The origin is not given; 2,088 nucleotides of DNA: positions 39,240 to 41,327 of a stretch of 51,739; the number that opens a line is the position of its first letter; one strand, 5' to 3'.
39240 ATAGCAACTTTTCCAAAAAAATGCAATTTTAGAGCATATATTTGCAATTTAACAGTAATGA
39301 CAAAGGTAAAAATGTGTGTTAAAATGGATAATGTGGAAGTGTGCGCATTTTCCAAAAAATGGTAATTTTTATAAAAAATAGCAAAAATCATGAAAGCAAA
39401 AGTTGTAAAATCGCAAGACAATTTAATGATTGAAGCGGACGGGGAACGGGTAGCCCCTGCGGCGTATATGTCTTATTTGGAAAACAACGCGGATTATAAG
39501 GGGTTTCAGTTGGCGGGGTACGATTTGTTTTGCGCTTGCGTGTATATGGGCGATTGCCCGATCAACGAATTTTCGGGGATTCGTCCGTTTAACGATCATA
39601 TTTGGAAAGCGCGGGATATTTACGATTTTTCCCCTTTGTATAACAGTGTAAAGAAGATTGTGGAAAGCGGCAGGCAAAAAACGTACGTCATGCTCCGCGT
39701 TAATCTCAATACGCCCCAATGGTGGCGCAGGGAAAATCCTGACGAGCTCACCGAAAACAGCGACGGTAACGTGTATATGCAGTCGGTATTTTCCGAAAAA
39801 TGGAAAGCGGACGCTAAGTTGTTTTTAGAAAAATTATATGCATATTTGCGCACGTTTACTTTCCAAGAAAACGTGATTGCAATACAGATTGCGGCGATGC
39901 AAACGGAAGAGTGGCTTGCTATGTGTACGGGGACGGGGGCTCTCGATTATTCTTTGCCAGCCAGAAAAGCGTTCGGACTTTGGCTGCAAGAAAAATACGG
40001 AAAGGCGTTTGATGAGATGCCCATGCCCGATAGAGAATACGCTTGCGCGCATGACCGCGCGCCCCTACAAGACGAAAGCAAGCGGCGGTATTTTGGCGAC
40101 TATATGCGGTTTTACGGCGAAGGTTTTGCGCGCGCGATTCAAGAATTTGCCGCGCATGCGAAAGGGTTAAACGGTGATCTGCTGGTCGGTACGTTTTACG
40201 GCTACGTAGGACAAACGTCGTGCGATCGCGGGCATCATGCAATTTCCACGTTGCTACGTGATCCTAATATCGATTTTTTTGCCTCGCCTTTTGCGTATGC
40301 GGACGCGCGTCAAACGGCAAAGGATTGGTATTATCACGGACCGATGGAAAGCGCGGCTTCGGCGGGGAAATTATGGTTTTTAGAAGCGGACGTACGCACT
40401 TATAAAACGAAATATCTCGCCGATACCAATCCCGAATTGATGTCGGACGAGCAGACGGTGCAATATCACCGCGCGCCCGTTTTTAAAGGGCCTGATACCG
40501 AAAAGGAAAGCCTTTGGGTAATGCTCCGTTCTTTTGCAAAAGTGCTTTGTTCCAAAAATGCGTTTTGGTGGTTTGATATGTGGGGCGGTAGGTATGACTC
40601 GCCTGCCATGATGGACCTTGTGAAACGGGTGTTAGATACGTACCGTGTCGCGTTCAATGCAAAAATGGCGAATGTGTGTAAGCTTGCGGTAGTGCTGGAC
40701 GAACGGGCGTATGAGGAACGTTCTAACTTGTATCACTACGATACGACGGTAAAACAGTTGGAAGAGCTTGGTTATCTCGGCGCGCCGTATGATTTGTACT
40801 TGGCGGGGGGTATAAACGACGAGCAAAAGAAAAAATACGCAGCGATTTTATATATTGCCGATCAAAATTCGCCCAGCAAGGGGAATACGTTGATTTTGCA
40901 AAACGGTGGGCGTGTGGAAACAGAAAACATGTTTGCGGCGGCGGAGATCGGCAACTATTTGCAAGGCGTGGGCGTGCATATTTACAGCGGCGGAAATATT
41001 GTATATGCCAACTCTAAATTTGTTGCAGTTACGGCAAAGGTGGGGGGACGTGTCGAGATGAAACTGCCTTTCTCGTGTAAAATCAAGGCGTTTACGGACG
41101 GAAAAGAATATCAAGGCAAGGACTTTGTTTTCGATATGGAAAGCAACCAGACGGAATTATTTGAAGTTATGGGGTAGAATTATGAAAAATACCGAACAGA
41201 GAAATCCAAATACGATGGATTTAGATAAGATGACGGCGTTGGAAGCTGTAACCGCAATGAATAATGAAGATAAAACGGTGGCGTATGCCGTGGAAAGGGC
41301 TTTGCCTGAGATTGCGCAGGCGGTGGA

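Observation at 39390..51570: Candidate undescribed ABC-dependent MurNAc / lactyl-ether-glycan scavenging locus (GH42-like - MurQ - MurK | DUF4434 - LplABC-type transporter - giant Ig/jelly-roll surface protein)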

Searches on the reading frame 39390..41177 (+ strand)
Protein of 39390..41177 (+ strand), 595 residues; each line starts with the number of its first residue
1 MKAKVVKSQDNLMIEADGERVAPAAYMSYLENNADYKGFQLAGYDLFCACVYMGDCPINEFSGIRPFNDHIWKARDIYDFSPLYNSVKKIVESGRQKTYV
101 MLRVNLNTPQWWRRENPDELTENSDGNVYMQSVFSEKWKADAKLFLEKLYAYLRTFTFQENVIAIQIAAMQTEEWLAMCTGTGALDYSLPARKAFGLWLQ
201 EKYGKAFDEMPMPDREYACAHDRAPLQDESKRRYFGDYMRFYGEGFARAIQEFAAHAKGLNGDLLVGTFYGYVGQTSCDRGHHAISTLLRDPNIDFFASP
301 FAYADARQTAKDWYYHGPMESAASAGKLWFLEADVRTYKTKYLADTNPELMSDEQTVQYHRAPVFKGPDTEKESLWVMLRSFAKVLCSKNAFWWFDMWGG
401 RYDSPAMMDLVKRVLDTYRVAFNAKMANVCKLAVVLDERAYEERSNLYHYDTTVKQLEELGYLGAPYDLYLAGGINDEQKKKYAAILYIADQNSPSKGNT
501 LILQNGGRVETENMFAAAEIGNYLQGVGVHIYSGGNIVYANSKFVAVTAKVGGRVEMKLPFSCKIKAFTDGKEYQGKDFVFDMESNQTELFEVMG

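Call 3: search_protein_families(library=pfam, proteins=[window:39390-41177:+], max_evalue=0.01)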
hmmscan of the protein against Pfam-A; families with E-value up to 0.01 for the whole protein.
window:39390-41177:+ (595 aa): 0 families

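Call 4: search_protein_families(library=ncbifam, proteins=[window:39390-41177:+], max_evalue=0.01)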
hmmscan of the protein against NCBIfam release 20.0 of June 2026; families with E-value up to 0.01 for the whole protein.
window:39390-41177:+ (595 aa): 0 families

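Call 10: search_solved_structures(query=window:39390-41177:+, max_evalue=1)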
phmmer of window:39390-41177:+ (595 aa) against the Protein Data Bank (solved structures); distinct sequences matched with E-value up to 1: 1.
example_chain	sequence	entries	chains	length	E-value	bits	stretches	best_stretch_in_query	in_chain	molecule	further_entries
10op_G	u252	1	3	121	0.74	11.6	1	344-452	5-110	545S Heavy Chain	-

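Call 16: find_homologous_proteins(query=window:39390-41177:+)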
Query window:39390-41177:+ (595 aa): 352 proteins with E <= 0.001 among 8000 candidates; the best 120 are listed.
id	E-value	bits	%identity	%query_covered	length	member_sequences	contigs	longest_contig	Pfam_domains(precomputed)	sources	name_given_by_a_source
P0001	0.0e+0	1385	99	100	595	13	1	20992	-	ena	-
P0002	0.0e+0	1122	79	100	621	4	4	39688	-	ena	-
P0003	0.0e+0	1102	78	100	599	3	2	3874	-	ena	-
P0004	0.0e+0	1086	77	100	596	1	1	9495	-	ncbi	-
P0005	0.0e+0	1082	75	100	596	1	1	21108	-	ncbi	-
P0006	0.0e+0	1074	76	100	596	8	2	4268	-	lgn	-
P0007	0.0e+0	1067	76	100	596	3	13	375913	-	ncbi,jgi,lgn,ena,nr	ncbi:MAG: hypothetical protein E7352_07260 [Clostridiales bacterium]|nr:hypothetical protein [Clostr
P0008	0.0e+0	1057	74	100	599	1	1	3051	-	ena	-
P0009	0.0e+0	1050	75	100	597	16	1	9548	-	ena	-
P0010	0.0e+0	1041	74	100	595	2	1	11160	-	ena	-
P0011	0.0e+0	1032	73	100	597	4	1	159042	-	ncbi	-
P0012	2.1e-219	748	55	100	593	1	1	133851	-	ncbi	-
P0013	6.7e-216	737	55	100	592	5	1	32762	-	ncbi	-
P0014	1.5e-214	732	55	100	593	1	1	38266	-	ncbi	-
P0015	8.5e-214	730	56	100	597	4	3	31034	-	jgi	-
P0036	1.2e-195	670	53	100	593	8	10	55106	PF02449.22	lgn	-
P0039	7.6e-192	657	53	100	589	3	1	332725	-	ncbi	-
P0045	1.1e-148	515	42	99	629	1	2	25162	PF02449.22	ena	-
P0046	9.0e-146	505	40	99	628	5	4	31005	PF02449.22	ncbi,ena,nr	ncbi:MAG: beta-galactosidase [Clostridia bacterium]|nr:beta-galactosidase [Clostridia bacterium]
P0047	7.3e-142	492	42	99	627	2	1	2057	PF02449.22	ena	-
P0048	2.0e-138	481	40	99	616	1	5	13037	PF02449.22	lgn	-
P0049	4.9e-138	480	41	97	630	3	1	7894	PF02449.22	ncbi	-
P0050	5.8e-136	473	39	99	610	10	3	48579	PF02449.22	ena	-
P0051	3.1e-133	464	40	99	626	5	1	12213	PF02449.22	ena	-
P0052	2.1e-132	461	38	99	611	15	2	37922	PF02449.22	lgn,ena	-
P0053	4.2e-132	460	39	99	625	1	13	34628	PF02449.22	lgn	-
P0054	5.8e-132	459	39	99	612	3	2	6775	PF02449.22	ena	-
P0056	3.4e-131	457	39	99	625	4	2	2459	PF02449.22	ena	-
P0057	3.6e-130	454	39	96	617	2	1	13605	PF02449.22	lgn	-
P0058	4.7e-130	453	38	99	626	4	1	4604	PF02449.22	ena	-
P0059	4.9e-130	453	41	97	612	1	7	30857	PF02449.22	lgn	-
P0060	8.8e-130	452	39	98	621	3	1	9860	PF02449.22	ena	-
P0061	1.6e-129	451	38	99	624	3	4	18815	PF02449.22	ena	-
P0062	5.8e-129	450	40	97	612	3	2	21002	PF02449.22,PF01373.25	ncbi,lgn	-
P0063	8.2e-128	446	38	99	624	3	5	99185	PF02449.22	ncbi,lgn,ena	-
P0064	2.5e-127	444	38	99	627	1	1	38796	PF02449.22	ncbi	-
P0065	1.3e-125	439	40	100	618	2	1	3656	PF02449.22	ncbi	-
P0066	2.1e-125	438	37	99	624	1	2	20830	PF02449.22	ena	-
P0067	2.2e-125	438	40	97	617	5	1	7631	PF02449.22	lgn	-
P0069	5.0e-123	430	38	97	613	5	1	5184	PF02449.22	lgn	-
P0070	5.0e-123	430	36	99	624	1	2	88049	PF02449.22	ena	-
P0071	3.2e-122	427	37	99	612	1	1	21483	PF02449.22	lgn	-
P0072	1.4e-121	425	39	99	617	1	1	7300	PF02449.22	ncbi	-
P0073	6.0e-121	423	46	73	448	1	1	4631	PF02449.22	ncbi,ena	-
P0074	2.9e-120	421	37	99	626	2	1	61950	PF02449.22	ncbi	-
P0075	1.2e-119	419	40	94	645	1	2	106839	PF02449.22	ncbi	-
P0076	2.0e-119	418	37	99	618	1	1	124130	PF02449.22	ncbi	-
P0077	4.2e-118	414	37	99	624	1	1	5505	PF02449.22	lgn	-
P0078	5.0e-118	413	38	97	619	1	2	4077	PF02449.22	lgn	-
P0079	1.5e-117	412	38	99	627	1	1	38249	PF02449.22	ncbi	-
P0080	5.3e-117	410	38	95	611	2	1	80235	PF02449.22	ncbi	-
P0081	1.1e-116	409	37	99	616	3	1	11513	PF02449.22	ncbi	-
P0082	3.2e-116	408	38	97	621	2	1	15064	PF02449.22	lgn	-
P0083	1.2e-115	406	37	98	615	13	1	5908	PF02449.22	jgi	jgi:hypothetical protein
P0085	2.7e-115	404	37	99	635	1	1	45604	PF02449.22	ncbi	-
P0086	4.0e-115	404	36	98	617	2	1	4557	PF02449.22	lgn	-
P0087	4.1e-113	397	39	94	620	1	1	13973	PF02449.22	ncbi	-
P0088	6.1e-112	393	35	99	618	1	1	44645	PF02449.22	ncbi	-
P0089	2.5e-110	388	36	97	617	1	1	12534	PF02449.22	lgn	-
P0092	1.5e-103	366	35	97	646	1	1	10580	PF02449.22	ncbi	-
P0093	8.9e-99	350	32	100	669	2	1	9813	PF02449.22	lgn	-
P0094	2.5e-96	342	40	73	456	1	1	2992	PF02449.22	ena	-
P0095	3.5e-95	338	46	60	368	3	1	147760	PF02449.22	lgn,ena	-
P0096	7.3e-95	337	34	100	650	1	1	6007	PF02449.22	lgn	-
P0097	1.1e-93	333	32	95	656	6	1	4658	PF02449.22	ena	-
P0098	1.4e-87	313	35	82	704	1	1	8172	PF02449.22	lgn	-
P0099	4.9e-85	305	36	82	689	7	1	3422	PF02449.22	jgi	jgi:beta-galactosidase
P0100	6.6e-84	301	35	82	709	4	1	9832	PF02449.22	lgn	-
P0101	1.5e-81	293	35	82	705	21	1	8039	PF02449.22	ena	-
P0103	5.7e-80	288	35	80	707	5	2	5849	PF02449.22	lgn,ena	-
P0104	2.3e-77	279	30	100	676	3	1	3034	PF02449.22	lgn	-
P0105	9.5e-76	274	33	86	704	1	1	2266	PF02449.22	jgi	-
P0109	1.5e-73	267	28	79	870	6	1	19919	PF02449.22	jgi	-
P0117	4.1e-72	262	33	80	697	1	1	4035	PF02449.22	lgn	-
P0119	1.5e-71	260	33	79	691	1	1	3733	PF02449.22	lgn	-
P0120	2.5e-71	259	32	97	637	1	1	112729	-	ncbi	-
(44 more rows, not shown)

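Call 18: find_encoding_contigs(protein=P0007, flank=10000, max_places=3)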
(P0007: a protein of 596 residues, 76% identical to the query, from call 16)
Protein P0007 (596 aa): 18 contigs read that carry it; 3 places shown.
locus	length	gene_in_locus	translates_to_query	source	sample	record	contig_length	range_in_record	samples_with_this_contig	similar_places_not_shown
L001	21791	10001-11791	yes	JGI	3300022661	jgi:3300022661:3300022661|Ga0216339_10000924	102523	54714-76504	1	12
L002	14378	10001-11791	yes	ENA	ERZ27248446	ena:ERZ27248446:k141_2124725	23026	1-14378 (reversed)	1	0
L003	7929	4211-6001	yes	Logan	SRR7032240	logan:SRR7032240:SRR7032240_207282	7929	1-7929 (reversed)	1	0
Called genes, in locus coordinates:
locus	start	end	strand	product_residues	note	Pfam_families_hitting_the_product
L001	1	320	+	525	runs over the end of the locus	PF01381:HTH_3, PF12844:HTH_19 (weak), PF13560:HTH_31 (weak), PF03747:ADP_ribosyl_GH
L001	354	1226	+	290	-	PF00294:PfkB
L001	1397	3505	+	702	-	PF08531:Bac_rhamnosid_N, PF05592:Bac_rhamnosid, PF17389:Bac_rhamnosid6H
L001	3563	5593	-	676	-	PF01120:Alpha_L_fucos (weak), PF14871:GHL6, PF08532:Glyco_hydro_42M (weak)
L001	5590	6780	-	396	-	-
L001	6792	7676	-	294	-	PF14486:DUF4432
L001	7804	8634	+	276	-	PF10114:PocR, PF12833:HTH_18, PF00165:HTH_AraC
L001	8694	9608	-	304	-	PF12833:HTH_18, PF00165:HTH_AraC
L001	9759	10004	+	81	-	-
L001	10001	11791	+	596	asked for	-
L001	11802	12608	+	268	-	PF13580:SIS_2, PF22198:GKRP_SIS_2, PF22645:GKRP_SIS_N, PF01380:SIS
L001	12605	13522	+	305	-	PF01869:BcrAD_BadFG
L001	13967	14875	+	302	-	PF14488:DUF4434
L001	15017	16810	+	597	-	-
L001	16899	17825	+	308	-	PF00528:BPD_transp_1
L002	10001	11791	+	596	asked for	-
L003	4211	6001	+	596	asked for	-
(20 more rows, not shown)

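Call 19: find_encoding_contigs(protein=P0012, flank=10000, max_places=2)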
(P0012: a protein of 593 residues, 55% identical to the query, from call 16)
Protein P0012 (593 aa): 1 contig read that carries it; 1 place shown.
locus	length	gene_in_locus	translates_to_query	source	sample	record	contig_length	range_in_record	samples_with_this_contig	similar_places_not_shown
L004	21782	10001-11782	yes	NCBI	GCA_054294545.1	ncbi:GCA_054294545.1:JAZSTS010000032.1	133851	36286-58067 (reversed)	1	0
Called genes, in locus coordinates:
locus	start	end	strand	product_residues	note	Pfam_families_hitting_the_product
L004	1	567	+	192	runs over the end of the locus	PF01451:LMWPc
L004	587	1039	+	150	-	PF02502:LacAB_rpiB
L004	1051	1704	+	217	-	PF14681:UPRTase, PF00156:Pribosyltran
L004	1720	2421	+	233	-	PF03575:Peptidase_S51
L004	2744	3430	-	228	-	PF05063:MT-A70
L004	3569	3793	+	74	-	PF13560:HTH_31 (weak), PF12844:HTH_19, PF01381:HTH_3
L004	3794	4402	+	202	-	PF11407:RestrictionMunI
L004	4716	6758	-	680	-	PF14871:GHL6, PF08532:Glyco_hydro_42M (weak)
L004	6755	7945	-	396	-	-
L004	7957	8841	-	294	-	PF14486:DUF4432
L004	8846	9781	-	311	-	PF12833:HTH_18, PF00165:HTH_AraC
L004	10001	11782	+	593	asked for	-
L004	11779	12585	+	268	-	PF13580:SIS_2, PF22198:GKRP_SIS_2, PF22645:GKRP_SIS_N, PF01380:SIS, PF20741:GKRP-like_C (faint)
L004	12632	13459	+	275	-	PF01869:BcrAD_BadFG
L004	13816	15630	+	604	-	PF07944:Beta-AFase-like_GH127_cat, PF07470:Glyco_hydro_88 (faint), PF20736:Glyco_hydro127M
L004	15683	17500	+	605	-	-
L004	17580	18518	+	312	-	PF00528:BPD_transp_1 (weak)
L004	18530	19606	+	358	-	PF00528:BPD_transp_1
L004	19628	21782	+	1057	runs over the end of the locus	-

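Call 20: find_encoding_contigs(protein=P0039, flank=10000, max_places=2)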
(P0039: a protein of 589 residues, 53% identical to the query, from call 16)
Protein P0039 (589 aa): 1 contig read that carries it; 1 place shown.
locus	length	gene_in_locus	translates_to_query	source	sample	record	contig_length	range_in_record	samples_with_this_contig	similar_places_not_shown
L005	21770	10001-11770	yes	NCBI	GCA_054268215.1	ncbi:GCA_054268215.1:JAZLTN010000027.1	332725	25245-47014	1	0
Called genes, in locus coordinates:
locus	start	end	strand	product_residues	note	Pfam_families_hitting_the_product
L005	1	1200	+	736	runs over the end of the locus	-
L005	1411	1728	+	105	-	-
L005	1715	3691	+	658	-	PF01496:V_ATPase_I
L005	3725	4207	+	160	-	PF00137:ATP-synt_C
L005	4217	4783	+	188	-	-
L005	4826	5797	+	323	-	PF01992:vATP-synt_AC39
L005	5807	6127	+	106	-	PF01990:ATP-synt_F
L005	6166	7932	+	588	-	PF02874:ATP-synt_ab_N, PF16886:ATP-synt_ab_Xtn, PF00006:ATP-synt_ab, PF22919:ATP-synt_VA_C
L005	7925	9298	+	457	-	PF02874:ATP-synt_ab_N, PF00006:ATP-synt_ab, PF22919:ATP-synt_VA_C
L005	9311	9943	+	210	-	PF01813:ATP-synt_D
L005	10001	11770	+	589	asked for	-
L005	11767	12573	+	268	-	PF13580:SIS_2, PF22198:GKRP_SIS_2 (weak), PF22645:GKRP_SIS_N, PF01380:SIS (weak)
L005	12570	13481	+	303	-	PF00480:ROK (faint), PF01869:BcrAD_BadFG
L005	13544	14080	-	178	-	-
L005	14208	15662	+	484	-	PF01554:MatE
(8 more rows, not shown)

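Call 22: find_encoding_contigs(protein=P0063, flank=10000, max_places=2)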
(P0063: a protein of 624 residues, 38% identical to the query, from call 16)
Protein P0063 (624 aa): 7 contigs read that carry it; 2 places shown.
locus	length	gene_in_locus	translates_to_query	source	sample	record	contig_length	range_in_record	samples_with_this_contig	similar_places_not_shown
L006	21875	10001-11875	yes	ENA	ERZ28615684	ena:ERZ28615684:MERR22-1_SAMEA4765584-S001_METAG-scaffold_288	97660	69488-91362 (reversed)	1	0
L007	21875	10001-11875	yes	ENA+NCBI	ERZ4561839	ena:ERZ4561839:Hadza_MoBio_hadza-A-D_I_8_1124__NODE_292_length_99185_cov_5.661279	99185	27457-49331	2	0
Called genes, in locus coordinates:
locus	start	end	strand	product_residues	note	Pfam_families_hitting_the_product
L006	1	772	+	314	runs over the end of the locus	PF00528:BPD_transp_1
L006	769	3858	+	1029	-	-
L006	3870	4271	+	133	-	-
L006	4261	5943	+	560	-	PF16126:DUF4838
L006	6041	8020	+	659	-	PF02368:Big_2 (weak), PF22359:Big-like (faint), PF05342:Peptidase_M26_N (weak)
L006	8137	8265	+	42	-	-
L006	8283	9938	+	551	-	-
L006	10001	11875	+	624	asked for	PF02449:Glyco_hydro_42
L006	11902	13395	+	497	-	PF03747:ADP_ribosyl_GH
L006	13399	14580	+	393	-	PF00890:FAD_binding_2 (weak), PF01134:GIDA (weak), PF01266:DAO (weak), PF12831:FAD_oxidored, PF13450:NAD_binding_8 (weak), PF12831:FAD_oxidored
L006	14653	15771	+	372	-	PF04909:Amidohydro_2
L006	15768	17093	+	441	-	PF02449:Glyco_hydro_42 (weak), PF16116:DUF4832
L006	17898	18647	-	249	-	PF08220:HTH_DeoR, PF08279:HTH_11 (weak), PF00455:DeoRC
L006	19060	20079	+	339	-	PF01212:Beta_elim_lyase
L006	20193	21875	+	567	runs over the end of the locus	PF13416:SBP_bac_8 (weak)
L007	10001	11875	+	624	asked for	PF02449:Glyco_hydro_42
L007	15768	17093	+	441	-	PF02449:Glyco_hydro_42 (weak), PF16116:DUF4832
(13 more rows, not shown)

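Call 23: find_encoding_contigs(protein=P0076, flank=10000, max_places=2)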
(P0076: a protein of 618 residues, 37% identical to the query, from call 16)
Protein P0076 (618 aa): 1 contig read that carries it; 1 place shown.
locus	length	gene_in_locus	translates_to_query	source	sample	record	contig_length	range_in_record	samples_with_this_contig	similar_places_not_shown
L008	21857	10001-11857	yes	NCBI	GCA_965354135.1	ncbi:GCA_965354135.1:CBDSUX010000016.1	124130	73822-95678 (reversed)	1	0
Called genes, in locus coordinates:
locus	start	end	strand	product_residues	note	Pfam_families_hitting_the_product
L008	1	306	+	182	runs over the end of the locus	PF04260:DUF436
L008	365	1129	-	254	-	PF02311:AraC_binding, PF07883:Cupin_2 (weak), PF00165:HTH_AraC (faint), PF12833:HTH_18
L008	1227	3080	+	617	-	PF07944:Beta-AFase-like_GH127_cat, PF20736:Glyco_hydro127M, PF20737:Glyco_hydro127C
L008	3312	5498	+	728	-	PF03477:ATP-cone, PF13597:NRDD, PF01228:Gly_radical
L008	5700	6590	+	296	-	PF02311:AraC_binding (weak), PF00165:HTH_AraC, PF12833:HTH_18, PF00165:HTH_AraC (weak)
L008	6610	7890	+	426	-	PF00149:Metallophos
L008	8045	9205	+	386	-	PF01381:HTH_3, PF13443:HTH_26 (faint), PF13560:HTH_31, PF00480:ROK (faint), PF01869:BcrAD_BadFG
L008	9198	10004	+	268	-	PF13580:SIS_2, PF22198:GKRP_SIS_2, PF22645:GKRP_SIS_N, PF01380:SIS (faint)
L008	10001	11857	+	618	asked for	PF02449:Glyco_hydro_42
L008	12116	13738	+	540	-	PF01381:HTH_3, PF12844:HTH_19 (weak), PF13560:HTH_31, PF02878:PGM_PMM_I, PF02879:PGM_PMM_II, PF02880:PGM_PMM_III, PF00408:PGM_PMM_IV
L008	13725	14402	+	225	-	PF00132:Hexapep (faint), PF25084:LbH_EIF2B, PF25087:GMPPB_C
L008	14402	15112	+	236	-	PF01182:Glucosamine_iso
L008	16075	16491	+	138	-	-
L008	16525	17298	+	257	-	PF16481:DUF5058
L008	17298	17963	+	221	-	-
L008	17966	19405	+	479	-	PF04389:Peptidase_M28, PF01546:Peptidase_M20, PF07687:M20_dimer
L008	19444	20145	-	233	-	-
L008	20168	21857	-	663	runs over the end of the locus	PF06874:FBPase_2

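Call 24: find_encoding_contigs(protein=P0120, flank=10000, max_places=2)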
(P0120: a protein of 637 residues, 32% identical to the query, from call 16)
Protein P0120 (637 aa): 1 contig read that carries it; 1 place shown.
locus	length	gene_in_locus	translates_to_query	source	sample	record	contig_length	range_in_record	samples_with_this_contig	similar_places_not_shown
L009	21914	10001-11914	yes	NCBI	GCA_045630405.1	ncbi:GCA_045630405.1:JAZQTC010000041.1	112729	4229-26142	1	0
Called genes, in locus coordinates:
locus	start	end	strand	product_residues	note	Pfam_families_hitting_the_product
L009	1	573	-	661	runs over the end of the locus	PF16586:DUF5060, PF13204:Apiosidase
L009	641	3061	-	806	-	PF17132:Glyco_hydro_106 (weak)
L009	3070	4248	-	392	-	PF07690:MFS_1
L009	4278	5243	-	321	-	PF01408:GFO_IDH_MocA, PF22725:GFO_IDH_MocA_C3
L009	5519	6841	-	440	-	PF04389:Peptidase_M28 (weak), PF01546:Peptidase_M20, PF05343:Peptidase_M42 (weak), PF07687:M20_dimer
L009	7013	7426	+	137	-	PF01327:Pep_deformylase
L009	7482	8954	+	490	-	-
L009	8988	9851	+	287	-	PF00248:Aldo_ket_red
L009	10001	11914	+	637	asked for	-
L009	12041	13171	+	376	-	PF14307:Glyco_tran_WbsX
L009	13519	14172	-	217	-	-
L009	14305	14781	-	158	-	PF01243:PNPOx_N, PF12900:Pyridox_ox_2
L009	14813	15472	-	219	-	PF01909:NTP_transf_2 (weak), PF18765:Polbeta (weak)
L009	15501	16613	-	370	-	PF01661:Macro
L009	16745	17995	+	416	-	PF00149:Metallophos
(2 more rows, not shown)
